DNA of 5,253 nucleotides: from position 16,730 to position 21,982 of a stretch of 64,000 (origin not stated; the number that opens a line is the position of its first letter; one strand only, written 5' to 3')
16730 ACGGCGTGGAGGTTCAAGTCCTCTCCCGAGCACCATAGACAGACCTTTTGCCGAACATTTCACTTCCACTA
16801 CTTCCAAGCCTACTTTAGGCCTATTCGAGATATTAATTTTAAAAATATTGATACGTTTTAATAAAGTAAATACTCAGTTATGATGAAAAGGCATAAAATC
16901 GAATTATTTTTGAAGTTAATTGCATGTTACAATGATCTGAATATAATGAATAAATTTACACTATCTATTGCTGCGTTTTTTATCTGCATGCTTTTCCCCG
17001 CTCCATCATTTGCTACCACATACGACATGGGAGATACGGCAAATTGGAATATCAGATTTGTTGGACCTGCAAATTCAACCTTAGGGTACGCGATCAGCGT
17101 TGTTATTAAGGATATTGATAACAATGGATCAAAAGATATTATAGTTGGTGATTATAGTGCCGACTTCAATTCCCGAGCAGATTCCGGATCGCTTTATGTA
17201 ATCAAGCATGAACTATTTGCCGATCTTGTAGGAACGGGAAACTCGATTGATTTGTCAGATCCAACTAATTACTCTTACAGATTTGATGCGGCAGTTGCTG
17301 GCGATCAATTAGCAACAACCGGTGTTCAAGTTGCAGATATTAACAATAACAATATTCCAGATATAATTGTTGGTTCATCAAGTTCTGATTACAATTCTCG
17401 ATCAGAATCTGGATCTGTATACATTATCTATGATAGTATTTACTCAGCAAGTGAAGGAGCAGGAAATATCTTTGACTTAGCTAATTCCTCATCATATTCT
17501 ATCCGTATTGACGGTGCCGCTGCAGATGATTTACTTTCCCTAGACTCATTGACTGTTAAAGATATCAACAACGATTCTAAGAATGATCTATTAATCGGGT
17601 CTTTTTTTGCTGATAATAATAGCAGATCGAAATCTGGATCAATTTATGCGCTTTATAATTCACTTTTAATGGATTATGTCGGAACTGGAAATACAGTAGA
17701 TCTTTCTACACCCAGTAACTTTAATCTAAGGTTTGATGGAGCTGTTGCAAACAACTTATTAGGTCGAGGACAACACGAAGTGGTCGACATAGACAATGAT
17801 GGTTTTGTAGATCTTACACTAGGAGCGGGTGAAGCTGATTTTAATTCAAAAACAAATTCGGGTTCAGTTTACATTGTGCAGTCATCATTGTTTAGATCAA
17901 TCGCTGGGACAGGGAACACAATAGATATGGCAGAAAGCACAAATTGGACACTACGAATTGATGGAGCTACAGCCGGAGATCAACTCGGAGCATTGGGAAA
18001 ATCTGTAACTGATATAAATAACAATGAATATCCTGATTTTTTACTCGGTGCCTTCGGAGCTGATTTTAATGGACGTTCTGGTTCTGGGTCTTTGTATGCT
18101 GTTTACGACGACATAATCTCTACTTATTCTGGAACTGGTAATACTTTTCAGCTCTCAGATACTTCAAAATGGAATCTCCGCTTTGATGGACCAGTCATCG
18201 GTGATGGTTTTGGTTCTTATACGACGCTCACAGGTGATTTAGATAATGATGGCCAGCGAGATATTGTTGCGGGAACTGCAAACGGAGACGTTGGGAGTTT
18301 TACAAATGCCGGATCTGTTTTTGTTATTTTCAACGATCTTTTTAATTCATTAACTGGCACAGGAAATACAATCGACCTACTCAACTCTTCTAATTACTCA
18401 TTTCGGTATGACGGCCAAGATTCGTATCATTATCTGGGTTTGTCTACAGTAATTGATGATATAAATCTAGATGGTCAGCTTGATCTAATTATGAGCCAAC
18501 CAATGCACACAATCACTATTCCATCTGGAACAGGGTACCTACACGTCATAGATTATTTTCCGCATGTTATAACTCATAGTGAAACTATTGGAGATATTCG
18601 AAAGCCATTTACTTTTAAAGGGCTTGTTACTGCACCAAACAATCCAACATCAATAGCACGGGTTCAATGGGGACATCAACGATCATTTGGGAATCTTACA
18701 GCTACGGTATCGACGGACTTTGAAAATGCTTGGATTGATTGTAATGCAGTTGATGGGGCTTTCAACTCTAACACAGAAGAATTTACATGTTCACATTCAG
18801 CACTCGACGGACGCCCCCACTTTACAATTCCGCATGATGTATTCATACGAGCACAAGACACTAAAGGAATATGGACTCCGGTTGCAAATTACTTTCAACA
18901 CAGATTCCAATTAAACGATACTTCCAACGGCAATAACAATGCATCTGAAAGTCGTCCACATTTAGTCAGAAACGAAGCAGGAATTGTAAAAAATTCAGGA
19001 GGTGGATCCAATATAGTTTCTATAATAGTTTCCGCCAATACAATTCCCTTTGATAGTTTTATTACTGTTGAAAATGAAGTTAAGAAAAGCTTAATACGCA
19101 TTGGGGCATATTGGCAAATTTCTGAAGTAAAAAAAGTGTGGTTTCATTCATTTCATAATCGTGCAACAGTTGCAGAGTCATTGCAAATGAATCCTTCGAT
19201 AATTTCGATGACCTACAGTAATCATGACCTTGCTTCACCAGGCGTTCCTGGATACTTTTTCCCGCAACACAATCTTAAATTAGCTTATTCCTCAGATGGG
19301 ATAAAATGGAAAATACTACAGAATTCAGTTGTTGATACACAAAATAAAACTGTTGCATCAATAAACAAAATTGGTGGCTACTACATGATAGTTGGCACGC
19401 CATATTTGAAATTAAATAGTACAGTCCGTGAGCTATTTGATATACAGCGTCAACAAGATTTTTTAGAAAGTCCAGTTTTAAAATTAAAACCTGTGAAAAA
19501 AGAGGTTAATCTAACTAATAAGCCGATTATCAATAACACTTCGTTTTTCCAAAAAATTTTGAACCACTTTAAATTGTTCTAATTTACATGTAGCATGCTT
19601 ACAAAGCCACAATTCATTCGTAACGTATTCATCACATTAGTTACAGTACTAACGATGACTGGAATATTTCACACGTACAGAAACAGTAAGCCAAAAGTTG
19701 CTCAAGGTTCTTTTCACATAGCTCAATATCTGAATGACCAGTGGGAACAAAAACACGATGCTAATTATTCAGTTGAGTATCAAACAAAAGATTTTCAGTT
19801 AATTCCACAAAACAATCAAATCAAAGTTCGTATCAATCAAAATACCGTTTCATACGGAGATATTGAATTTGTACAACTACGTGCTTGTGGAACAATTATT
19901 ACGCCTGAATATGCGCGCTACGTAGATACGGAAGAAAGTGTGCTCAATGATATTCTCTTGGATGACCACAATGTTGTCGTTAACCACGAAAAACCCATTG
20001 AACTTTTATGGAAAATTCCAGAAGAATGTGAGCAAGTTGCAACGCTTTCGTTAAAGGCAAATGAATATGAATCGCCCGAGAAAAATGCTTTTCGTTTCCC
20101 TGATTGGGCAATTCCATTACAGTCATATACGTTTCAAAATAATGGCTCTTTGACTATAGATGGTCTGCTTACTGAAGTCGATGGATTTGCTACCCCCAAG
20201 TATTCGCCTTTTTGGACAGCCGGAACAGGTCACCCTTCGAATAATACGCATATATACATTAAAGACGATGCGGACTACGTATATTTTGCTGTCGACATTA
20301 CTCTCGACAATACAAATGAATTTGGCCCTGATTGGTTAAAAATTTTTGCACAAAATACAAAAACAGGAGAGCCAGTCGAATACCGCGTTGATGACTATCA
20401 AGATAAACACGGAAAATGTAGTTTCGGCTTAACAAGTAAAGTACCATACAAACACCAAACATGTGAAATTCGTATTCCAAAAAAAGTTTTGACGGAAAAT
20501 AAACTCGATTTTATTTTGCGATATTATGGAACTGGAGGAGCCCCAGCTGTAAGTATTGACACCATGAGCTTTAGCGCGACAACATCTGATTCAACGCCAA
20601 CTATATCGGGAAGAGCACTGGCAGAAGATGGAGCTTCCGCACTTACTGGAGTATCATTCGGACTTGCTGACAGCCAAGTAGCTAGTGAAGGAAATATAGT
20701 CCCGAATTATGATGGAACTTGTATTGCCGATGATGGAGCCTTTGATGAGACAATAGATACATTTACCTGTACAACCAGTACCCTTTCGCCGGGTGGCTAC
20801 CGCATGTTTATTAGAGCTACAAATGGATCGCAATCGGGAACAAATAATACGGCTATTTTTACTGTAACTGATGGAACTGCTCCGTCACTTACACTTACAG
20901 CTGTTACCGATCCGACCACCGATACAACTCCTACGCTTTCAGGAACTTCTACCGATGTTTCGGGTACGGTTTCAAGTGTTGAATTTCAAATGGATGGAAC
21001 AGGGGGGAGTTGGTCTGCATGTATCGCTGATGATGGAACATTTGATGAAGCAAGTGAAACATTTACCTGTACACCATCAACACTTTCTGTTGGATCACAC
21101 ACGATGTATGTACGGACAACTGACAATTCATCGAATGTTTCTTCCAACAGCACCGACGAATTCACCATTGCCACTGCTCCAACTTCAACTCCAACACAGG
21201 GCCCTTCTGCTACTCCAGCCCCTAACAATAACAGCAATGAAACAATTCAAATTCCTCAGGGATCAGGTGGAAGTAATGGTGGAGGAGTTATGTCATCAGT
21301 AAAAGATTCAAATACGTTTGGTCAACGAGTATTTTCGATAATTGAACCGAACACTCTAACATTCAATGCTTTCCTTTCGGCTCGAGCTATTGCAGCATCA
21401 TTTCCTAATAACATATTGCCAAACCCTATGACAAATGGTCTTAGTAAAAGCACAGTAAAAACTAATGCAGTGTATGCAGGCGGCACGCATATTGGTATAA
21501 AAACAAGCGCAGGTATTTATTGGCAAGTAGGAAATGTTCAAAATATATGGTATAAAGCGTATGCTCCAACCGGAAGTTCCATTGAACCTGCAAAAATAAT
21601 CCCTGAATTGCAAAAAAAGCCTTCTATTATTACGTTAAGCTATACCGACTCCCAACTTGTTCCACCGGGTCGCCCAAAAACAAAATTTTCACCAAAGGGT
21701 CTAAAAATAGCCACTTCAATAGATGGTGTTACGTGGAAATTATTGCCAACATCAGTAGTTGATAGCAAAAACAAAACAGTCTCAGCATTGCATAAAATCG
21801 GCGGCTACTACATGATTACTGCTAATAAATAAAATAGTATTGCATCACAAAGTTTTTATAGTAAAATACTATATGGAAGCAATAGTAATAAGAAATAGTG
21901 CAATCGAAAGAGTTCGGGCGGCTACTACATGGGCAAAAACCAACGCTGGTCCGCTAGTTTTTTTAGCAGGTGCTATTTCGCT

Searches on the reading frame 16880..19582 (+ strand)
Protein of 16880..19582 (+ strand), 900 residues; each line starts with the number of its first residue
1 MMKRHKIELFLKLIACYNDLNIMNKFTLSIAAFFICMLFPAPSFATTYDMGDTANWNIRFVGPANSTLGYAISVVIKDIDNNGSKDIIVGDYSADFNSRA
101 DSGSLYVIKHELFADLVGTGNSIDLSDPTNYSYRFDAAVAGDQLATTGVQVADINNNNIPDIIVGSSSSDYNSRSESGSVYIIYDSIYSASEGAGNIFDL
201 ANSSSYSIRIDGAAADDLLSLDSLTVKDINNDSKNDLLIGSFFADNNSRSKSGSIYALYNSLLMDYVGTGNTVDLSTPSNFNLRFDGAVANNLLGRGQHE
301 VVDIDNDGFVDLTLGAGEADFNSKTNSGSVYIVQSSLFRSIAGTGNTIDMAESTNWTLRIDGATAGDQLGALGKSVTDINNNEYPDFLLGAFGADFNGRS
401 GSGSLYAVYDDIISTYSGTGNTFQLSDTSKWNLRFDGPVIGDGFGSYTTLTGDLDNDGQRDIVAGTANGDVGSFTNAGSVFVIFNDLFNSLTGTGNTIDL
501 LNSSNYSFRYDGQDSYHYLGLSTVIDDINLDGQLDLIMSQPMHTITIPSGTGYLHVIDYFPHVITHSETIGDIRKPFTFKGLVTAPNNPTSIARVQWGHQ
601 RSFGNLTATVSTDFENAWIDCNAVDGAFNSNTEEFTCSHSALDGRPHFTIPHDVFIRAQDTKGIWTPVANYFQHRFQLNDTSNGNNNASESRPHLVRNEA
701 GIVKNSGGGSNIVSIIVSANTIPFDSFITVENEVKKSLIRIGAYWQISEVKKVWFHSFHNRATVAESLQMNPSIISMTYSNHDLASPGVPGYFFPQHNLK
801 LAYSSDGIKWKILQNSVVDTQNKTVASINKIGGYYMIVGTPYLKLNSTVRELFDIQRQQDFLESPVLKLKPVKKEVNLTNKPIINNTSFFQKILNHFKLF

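Call 73: search_protein_families(library=pfam, max_evalue=0.0001, proteins=[window:16880-19582:+])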
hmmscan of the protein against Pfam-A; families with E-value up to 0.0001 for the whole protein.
window:16880-19582:+ (900 aa): 2 families
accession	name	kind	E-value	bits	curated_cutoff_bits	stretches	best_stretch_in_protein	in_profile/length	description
PF01839.29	FG-GAP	-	7.8e-26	89.9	22.1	1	301-333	7-37/37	FG-GAP repeat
PF13517.12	FG-GAP_3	-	4.7e-05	24.3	26.9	0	143-164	40-61/61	FG-GAP-like repeat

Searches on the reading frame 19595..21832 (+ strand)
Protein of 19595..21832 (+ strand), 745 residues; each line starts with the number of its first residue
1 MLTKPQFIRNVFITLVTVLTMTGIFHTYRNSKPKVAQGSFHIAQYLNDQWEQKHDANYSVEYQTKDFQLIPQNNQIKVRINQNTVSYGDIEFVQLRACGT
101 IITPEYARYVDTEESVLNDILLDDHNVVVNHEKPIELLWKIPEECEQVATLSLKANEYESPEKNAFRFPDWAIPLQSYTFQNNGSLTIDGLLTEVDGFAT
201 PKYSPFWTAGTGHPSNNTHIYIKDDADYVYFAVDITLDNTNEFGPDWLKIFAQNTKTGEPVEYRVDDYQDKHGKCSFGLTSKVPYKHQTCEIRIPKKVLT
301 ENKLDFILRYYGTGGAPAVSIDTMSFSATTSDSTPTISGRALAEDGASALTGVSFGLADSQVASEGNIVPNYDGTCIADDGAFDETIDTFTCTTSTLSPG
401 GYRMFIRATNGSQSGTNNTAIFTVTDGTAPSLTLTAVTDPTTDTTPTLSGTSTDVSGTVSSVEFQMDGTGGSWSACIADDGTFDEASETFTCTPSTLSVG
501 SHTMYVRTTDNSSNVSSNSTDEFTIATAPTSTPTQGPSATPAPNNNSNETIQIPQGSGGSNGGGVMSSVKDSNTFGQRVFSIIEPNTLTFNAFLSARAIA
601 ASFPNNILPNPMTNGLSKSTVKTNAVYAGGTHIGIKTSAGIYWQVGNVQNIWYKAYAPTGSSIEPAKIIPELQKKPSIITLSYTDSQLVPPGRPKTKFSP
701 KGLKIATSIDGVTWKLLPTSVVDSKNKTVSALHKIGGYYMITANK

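Call 73: search_protein_families(library=pfam, max_evalue=0.0001, proteins=[window:19595-21832:+])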
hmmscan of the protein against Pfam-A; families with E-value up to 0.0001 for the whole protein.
window:19595-21832:+ (745 aa): 1 family
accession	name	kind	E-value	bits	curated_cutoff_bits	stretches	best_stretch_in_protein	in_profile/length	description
PF19077.6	Big_13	-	4.2e-05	24.4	27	0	441-525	24-100/102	Bacterial Ig-like domain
